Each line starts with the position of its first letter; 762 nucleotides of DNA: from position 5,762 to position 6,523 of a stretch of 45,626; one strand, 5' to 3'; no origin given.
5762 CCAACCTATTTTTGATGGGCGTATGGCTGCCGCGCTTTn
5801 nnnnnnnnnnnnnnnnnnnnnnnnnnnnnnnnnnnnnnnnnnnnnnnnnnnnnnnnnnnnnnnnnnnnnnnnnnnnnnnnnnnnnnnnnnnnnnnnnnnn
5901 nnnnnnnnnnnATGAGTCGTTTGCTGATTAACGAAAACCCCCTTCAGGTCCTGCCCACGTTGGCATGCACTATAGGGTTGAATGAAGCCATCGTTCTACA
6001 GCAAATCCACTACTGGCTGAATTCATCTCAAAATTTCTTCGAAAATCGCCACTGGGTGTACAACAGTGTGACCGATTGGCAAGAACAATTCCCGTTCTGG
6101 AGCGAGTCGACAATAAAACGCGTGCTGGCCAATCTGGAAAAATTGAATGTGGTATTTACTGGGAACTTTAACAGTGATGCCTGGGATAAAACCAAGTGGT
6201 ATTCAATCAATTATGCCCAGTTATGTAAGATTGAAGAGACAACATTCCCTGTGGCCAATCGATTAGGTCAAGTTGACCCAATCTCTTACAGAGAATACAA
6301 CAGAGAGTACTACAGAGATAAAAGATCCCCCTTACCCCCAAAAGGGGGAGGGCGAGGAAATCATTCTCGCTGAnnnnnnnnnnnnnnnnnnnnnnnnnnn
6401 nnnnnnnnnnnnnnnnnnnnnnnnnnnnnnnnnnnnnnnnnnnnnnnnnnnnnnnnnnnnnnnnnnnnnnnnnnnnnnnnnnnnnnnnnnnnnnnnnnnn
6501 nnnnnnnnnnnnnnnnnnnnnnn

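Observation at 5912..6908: Replication initiator gene split across two frames at a C5/G5 palindrome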

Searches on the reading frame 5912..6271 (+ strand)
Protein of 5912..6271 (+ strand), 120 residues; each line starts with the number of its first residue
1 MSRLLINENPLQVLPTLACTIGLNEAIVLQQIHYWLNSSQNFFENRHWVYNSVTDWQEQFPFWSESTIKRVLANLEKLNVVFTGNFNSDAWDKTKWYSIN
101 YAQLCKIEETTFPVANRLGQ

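Call 61: find_homologous_proteins(query=window:5912-6271:+, max_evalue=0.00001)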
Query window:5912-6271:+ (120 aa): 400 proteins with E <= 0.00001 among 404 candidates; the best 120 are listed.
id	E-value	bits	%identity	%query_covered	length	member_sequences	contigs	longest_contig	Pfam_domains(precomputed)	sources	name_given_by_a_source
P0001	1.1e-75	269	99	100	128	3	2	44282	-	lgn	-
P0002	2.5e-48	181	67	100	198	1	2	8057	-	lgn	-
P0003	2.8e-48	181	67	100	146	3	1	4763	-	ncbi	ncbi:replication protein RepO, partial [Salmonella enterica]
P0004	7.2e-42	160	65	89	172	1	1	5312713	-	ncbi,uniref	ncbi:hypothetical protein [Symbiopectobacterium purcellii]|uniref:hypothetical protein n=1 Tax=Symbi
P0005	7.2e-40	154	61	89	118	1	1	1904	-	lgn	-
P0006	3.5e-39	151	59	89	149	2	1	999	-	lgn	-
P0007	6.0e-39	151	62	92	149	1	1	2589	-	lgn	-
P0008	5.9e-38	148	61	89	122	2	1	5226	-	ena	-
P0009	1.8e-37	146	61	89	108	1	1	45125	-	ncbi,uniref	ncbi:hypothetical protein, partial [Ureibacillus manganicus]|uniref:hypothetical protein n=1 Tax=Ure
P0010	2.0e-37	146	55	95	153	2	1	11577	-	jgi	jgi:DNA-binding PadR family transcriptional regulator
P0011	2.4e-37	146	59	89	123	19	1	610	-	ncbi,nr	ncbi:TPA: DnaD domain protein, partial [Staphylococcus aureus]|nr:DnaD domain protein [Staphylococcu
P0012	2.7e-37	145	61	87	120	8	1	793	-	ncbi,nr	ncbi:TPA: replication protein, partial [Staphylococcus aureus]|nr:replication protein [Staphylococcu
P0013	5.6e-37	144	59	89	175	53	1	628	-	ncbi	ncbi:DnaD domain protein, partial [Staphylococcus aureus]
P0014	6.8e-37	144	60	88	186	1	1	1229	-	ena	-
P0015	7.2e-37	144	57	95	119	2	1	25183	-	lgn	-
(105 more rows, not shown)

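Call 63: find_encoding_contigs(protein=P0001, flank=2500, max_places=6)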
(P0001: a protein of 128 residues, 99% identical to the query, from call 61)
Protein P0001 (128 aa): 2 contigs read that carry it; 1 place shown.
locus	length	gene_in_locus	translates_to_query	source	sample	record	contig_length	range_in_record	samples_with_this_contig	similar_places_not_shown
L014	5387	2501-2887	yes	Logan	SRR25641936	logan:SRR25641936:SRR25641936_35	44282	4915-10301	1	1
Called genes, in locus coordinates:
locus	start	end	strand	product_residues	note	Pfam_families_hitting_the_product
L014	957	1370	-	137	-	PF13560:HTH_31 (faint), PF13443:HTH_26 (weak), PF01381:HTH_3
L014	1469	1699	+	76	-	PF15943:YdaS_toxin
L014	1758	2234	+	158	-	PF06254:YdaT_toxin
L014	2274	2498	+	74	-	-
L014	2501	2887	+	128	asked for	-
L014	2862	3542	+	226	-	-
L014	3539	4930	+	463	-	PF00772:DnaB (weak), PF03796:DnaB_C, PF06745:ATPase (weak)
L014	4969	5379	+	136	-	-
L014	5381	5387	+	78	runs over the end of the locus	-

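Call 67: find_related_loci(query=window:5912-6271:+, collection=genome_contigs, flank=2500)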
Query window:5912-6271:+ (120 aa) in genome_contigs; peptide patterns used: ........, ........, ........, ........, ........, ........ (x = any residue, [..] = any of these).
102 stretches matched a pattern; 66 encode a relative of the query (tblastn E <= 1e-3); 66 distinct loci.
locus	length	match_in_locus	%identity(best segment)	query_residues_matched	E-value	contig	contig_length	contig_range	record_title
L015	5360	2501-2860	74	1-120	5e-61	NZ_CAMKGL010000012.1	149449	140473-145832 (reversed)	Serratia quinivorans isolate 6bc90734-a76c-11e8-a962-3c4a9275d6c8 ERS2677028SCcontig000012, whole genome shotgun sequenc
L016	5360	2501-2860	74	1-120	4e-59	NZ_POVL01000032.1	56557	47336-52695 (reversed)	Enterobacter sichuanensis strain WCHECL1597 32, whole genome shotgun sequence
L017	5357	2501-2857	65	1-119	7e-51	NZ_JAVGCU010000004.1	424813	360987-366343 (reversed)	Serratia fonticola strain RP0009 contig00004, whole genome shotgun sequence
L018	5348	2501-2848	54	1-120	1e-43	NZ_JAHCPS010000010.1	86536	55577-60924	Macrococcoides caseolyticum strain Ani-LG-066 Ani-LG-066_00010, whole genome shotgun sequence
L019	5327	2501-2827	55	1-109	9e-43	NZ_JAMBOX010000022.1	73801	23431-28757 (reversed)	Neobacillus niacini strain MER531 NODE_22_, whole genome shotgun sequence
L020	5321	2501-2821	58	1-107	1e-42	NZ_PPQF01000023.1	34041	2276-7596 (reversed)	Staphylococcus agnetis strain DSM 23656 0a70af5d-77b4-45a3-8691-2709b07f5c2b_c24, whole genome shotgun sequence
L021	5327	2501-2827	56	1-109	7e-43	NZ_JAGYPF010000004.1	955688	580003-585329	Neobacillus rhizophilus strain FJAT-49825 Scaffold4, whole genome shotgun sequence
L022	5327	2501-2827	55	1-109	2e-42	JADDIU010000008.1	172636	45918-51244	Bacillus renqingensis strain REN2 contig8, whole genome shotgun sequence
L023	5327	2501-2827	55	1-109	2e-42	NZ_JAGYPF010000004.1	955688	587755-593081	Neobacillus rhizophilus strain FJAT-49825 Scaffold4, whole genome shotgun sequence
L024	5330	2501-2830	55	1-110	1e-42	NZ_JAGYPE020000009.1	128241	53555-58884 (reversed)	Neobacillus citreus strain FJAT-50051 scaffold9, whole genome shotgun sequence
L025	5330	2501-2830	56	1-110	2e-42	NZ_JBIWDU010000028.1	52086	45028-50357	Neobacillus sp. NPDC097160 NPDC097160_222_D7.ctg-0028, whole genome shotgun sequence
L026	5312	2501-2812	59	1-104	3e-42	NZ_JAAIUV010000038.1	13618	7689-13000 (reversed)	Neobacillus thermocopriae strain SgZ-7 Scaffold38, whole genome shotgun sequence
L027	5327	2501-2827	59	1-109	5e-42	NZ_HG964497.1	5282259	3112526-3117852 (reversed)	Bacillus sp. EB01, whole genome shotgun sequence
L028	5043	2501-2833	57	1-111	9e-42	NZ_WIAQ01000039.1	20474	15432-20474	Peribacillus tepidiphilus strain SYSU G01002 scaffold39, whole genome shotgun sequence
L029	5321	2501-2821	60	1-107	1e-41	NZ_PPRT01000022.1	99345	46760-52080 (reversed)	Staphylococcus caprae strain NCTC 12196 f72aa3be-e669-408b-85af-2c2ab29b1624_c22, whole genome shotgun sequence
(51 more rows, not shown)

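Call 71: predict_structure(alignment_id=A6)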
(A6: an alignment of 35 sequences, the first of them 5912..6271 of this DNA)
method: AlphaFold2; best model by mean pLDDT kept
length: 120 residues; sequences in the alignment: 35
mean_pLDDT: 83.0   pTM: 0.74
mean pLDDT of the five models: 83.0, 82.8, 80.6, 79.6, 79.3
residues with pLDDT >= 90: 48; 70-90: 52; 50-70: 18; < 50: 2
segments of 3 or more residues with pLDDT < 50: none
pLDDT, mean of each block of 10 residues (from residue 1): 64 81 92 88 87 90 93 93 82 85 85 54
secondary structure, 60 per line:
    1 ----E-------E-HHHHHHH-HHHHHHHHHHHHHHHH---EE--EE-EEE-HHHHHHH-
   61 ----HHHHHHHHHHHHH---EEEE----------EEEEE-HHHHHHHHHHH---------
elements in order: H15-21 H23-38 E49-51 H53-59 H65-77 E81-84 E95-99 H101-111

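Call 73: fold_search(model_id=the predicted structure, library=pdb)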
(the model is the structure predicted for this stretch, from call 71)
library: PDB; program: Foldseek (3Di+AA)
matches with E <= 10: 1273; with E <= 0.001: 0
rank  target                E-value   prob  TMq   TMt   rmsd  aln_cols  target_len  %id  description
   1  2d1h_A                6.1e-03  1.00  0.51  0.59   2.5        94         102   17  Crystal structure of ST1889 protein from thermoacidophilic archaeon Sulfolobus tokodaii (released 2006-09-05)
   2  6cmv_B                1.2e-02  1.00  0.51  0.54   3.7        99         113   14  Crystal structure of Archaeal Biofilm Regulator (AbfR2) from Sulfolobus acidocaldarius (released 2018-11-14)
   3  5gpy_A                1.2e-02  1.00  0.49  0.35   3.5        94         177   20  Crystal structure of the human TFIIE complex (released 2016-11-02)
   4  7nvs_W                1.5e-02  1.00  0.49  0.34   3.4        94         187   19  RNA polymerase II core pre-initiation complex with closed promoter DNA in proximal position (released 2021-05-05)
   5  6cmv_C                1.5e-02  1.00  0.49  0.52   3.4        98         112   18  Crystal structure of Archaeal Biofilm Regulator (AbfR2) from Sulfolobus acidocaldarius (released 2018-11-14)
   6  4esb                  1.5e-02  0.98  0.33  0.38   4.8        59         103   27  Crystal structure of PadR-like transcriptional regulator (BC4206) from Bacillus cereus strain ATCC 14579 (released 2012-12-05)
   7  2b0l_A                1.6e-02  0.99  0.47  0.55   5.4        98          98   13  C-terminal DNA binding domain of transcriptional pleiotropic repressor CodY. (released 2006-02-21)
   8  3r0a_A                1.6e-02  0.99  0.53  0.53   6.7       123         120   17  Possible transcriptional regulator from Methanosarcina mazei Go1 (gi 21227196) (released 2011-03-23)
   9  4pql_B                1.7e-02  1.00  0.58  0.54   5.3       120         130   12  N-Terminal domain of DNA binding protein (released 2014-06-11)
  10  6f40_O                1.8e-02  0.99  0.47  0.12   6.0        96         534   14  RNA Polymerase III open complex (released 2018-01-17)
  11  5f7q_C                1.9e-02  1.00  0.45  0.16   4.8        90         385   18  ROK repressor Lmo0178 from Listeria monocytogenes bound to operator (released 2016-09-07)
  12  4k2e_B                2.1e-02  0.99  0.45  0.56   6.0       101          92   18  HlyU from Vibrio cholerae N16961 (released 2014-04-30)
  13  7z1l_O                2.1e-02  0.98  0.49  0.12  10.9       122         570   15  Structure of yeast RNA Polymerase III Pre-Termination Complex (PTC) (released 2022-08-31)
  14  7z1o_O                2.2e-02  1.00  0.58  0.14   2.7        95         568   17  Structure of yeast RNA Polymerase III PTC + NTPs (released 2022-08-31)
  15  5f7q_E                2.3e-02  1.00  0.46  0.15   2.7        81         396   16  ROK repressor Lmo0178 from Listeria monocytogenes bound to operator (released 2016-09-07)
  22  4pql_A                2.8e-02  0.99  0.59  0.54   5.3       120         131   12  N-Terminal domain of DNA binding protein (released 2014-06-11)
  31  5kbj_H                3.7e-02  0.97  0.47  0.45   5.7        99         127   12  Structure of Rep-DNA complex (released 2016-06-29)
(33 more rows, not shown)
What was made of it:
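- On Lambdoid 'origin-inside-initiator' replication module (lambda O/ori-lambda type): The N-domain model has pLDDT 83 and winged-helix matches (calls 71, 73).
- Closest known: RepA_N-type plasmid initiators. Same: The model's fold matches winged-helix DNA binders, including 4pql and 5kbj (call 73).
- Checked: The 5' domain models as a winged helix (calls 71, 73).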

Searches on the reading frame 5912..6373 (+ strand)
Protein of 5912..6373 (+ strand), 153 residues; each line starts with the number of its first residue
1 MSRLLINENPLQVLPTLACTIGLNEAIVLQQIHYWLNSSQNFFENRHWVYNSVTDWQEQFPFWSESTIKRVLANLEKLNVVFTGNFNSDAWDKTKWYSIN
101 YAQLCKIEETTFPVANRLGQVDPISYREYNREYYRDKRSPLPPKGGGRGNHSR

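Call 3: search_protein_families(library=pfam, proteins=[window:5912-6373:+], max_evalue=0.01)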
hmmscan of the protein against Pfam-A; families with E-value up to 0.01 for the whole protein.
window:5912-6373:+ (153 aa): 0 families

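Call 5: search_dna_similar(query=window:5912-6370:+, collection=phages, mode=protein, max_rows=30)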
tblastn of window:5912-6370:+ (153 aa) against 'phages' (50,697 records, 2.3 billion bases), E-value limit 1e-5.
Records with a match: 125; places in all: 129; records where one place covers at least 80% of the query: 20.
Best place of each record, by identity: <60% 125.
By first word of the organism name: Staphylococcus 33; Bacteroides 16; Bacillus 12; Klebsiella 10; Vibrio 9; Lactobacillus 8; Pseudomonas 5; Flavobacterium 5; Escherichia 4; Erwinia 3; and 15 more.
By host as written in the record: Staphylococcus aureus 14; - 14; Lactobacillus delbrueckii 5; Klebsiella pneumoniae 5; Flavobacterium sp. BAL314 5; Bacteroides fragilis 4; Listeria monocytogenes 3; Staphylococcus aureus 1 2; and 56 more.
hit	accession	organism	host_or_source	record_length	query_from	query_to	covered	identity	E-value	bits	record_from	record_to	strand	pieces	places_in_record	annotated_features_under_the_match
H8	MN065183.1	Bacillus phage vB_BthS-HD29phi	Bacillus thuringiensis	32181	1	124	81%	55.1%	2e-40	149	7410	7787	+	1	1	replication protein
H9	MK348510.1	Staphylococcus phage vB_SauS_fPfSau02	Staphylococcus aureus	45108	1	123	80%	55.3%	7e-38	141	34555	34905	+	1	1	DnaD domain protein | hypothetical protein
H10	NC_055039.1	Staphylococcus phage vB_SauS_fPfSau02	Staphylococcus aureus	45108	1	123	80%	55.3%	7e-38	141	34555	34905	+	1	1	DnaD-like helicase loader | hypothetical protein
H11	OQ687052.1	Staphylococcus phage L-m44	Staphylococcus aureus m44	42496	1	123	80%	55.3%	8e-38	141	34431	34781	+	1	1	DnaD domain protein | hypothetical protein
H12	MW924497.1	Staphylococcus phage PHB21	Staphylococcus aureus SA14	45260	1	123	80%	55.3%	1e-37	141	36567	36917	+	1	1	replication initiation protein | hypothetical protein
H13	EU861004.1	Staphylococcus phage vB_SauS-phiIPLA88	Staphylococcus aureus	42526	1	123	80%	55.3%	1e-37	141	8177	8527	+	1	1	gp17 | gp16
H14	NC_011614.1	Staphylococcus phage vB_SauS-phiIPLA88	Staphylococcus aureus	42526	1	123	80%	55.3%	1e-37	141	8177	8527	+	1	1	DnaD-like helicase loader | hypothetical protein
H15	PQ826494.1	Staphylococcus phage vB_SauS_Q5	Staphylococcus aureus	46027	1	123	80%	55.3%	1e-37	141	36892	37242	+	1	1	hypothetical protein (x2)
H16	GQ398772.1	Staphylococcus phage P954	Staphylococcus aureus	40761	1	123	80%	55.3%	1e-37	141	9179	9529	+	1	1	hypothetical protein (x2)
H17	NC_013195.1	Staphylococcus phage P954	Staphylococcus aureus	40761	1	123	80%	55.3%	1e-37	141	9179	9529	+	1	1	DnaD-like helicase loader | hypothetical protein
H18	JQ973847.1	Staphylococcus phage StauST398-3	Staphylococcus aureus 1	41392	1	123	80%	55.3%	1e-37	141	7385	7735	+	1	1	hypothetical protein (x2)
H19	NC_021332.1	Staphylococcus phage StauST398-3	Staphylococcus aureus 1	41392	1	123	80%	55.3%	1e-37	141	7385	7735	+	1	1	DnaD-like helicase loader | DUF968 domain-containing protein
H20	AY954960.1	Staphylococcus phage 96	-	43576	1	123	80%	55.3%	1e-37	141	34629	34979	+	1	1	ORF015 | ORF018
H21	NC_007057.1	Staphylococcus phage 96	Staphylococcus aureus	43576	1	123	80%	55.3%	1e-37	141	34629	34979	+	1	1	DnaD-like helicase loader | phi PV83 orf 19-like protein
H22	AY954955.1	Staphylococcus phage 42E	-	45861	1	123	80%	55.3%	1e-37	141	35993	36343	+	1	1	ORF016 | ORF019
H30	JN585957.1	Erwinia phage PEp14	Erwinia pyrifoliae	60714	4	148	94%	42.5%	4e-21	123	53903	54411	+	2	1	putative phage O family protein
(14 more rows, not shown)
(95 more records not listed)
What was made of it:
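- Closest known: RepA_N-type plasmid initiators. Same: The N-terminal domain is 55-60% identical to Staphylococcus/Bacillus phage 'DnaD-like helicase loader/replication initiation protein' N-termini (call 5).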

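Call 8: get_annotated_region(hit=H30, flank=2000)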
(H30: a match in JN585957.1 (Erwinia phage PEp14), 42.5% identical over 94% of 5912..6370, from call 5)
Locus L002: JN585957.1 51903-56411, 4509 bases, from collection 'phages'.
description: Erwinia phage PEp14, complete genome.
organism: Erwinia phage PEp14 (NCBI taxid 1131315)
taxonomy: Viruses; Duplodnaviria; Heunggongvirae; Uroviricota; Caudoviricetes; Pavtokvirus; Pavtokvirus PEp14
host: Erwinia pyrifoliae; source: -; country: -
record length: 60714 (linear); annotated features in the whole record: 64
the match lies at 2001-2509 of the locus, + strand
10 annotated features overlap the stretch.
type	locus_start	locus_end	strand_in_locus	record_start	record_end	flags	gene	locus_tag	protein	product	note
CDS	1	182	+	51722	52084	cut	-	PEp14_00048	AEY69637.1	hypothetical protein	-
CDS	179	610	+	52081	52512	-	-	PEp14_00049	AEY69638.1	hypothetical protein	similar to gp8 [Burkholderia phage Bcep176]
CDS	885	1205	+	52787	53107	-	-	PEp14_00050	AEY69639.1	hypothetical protein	-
CDS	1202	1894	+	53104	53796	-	-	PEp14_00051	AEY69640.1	putative adenine-specific DNA-methytransferase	similar to MT-A70 family protein [Pantoea sp. aB] and site-specific DNA-methyltransferase (adenine-specific) ...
CDS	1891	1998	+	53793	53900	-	-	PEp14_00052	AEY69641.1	hypothetical protein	-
CDS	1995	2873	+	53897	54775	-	-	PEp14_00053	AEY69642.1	putative phage O family protein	similar to hypothetical protein YPTB1793 [Yersinia pseudotuberculosis IP 32953]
CDS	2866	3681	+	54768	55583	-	-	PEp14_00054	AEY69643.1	hypothetical protein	similar to hypothetical protein YPTB1794 [Yersinia pseudotuberculosis IP 32953]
CDS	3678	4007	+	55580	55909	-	-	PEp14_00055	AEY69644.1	hypothetical protein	-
CDS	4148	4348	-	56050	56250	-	-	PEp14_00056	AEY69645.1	hypothetical protein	-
CDS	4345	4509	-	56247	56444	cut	-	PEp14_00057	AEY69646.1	hypothetical protein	-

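Call 35: find_encoding_contigs(protein=window:5912-6373:+, flank=3000, max_places=10)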
Protein window:5912-6373:+ (153 aa): no gene with exactly this product is on record in the collection.
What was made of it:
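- Tried and rejected: The exact 153-aa product is not on record (call 35), probably because gene callers drop the overlapped ORF.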

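Call 37: search_protein_families(library=ncbifam, proteins=[window:5912-6373:+], max_evalue=0.1)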
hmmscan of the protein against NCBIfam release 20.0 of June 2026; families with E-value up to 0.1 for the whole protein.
window:5912-6373:+ (153 aa): 0 families

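Call 38: search_protein_families(library=phrogs, proteins=[window:5912-6373:+], max_evalue=0.001)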
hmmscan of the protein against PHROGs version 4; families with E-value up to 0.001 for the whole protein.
window:5912-6373:+ (153 aa): 5 families
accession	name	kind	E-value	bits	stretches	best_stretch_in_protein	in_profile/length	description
phrog_6493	-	DNA, RNA and nucleotide metabolism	7.7e-42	144.4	1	1-111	2-112/261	DnaD-like helicase loader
phrog_11233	-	DNA, RNA and nucleotide metabolism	5.7e-25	89.3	1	17-110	10-107/297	replication initiation protein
phrog_428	-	DNA, RNA and nucleotide metabolism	7.5e-21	75.8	1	4-114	84-190/455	replication initiation protein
phrog_678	-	DNA, RNA and nucleotide metabolism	1.4e-09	39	1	25-115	75-150/346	replication initiation O-like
phrog_270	-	DNA, RNA and nucleotide metabolism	1.5e-05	25.6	1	28-113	47-129/383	replication initiation protein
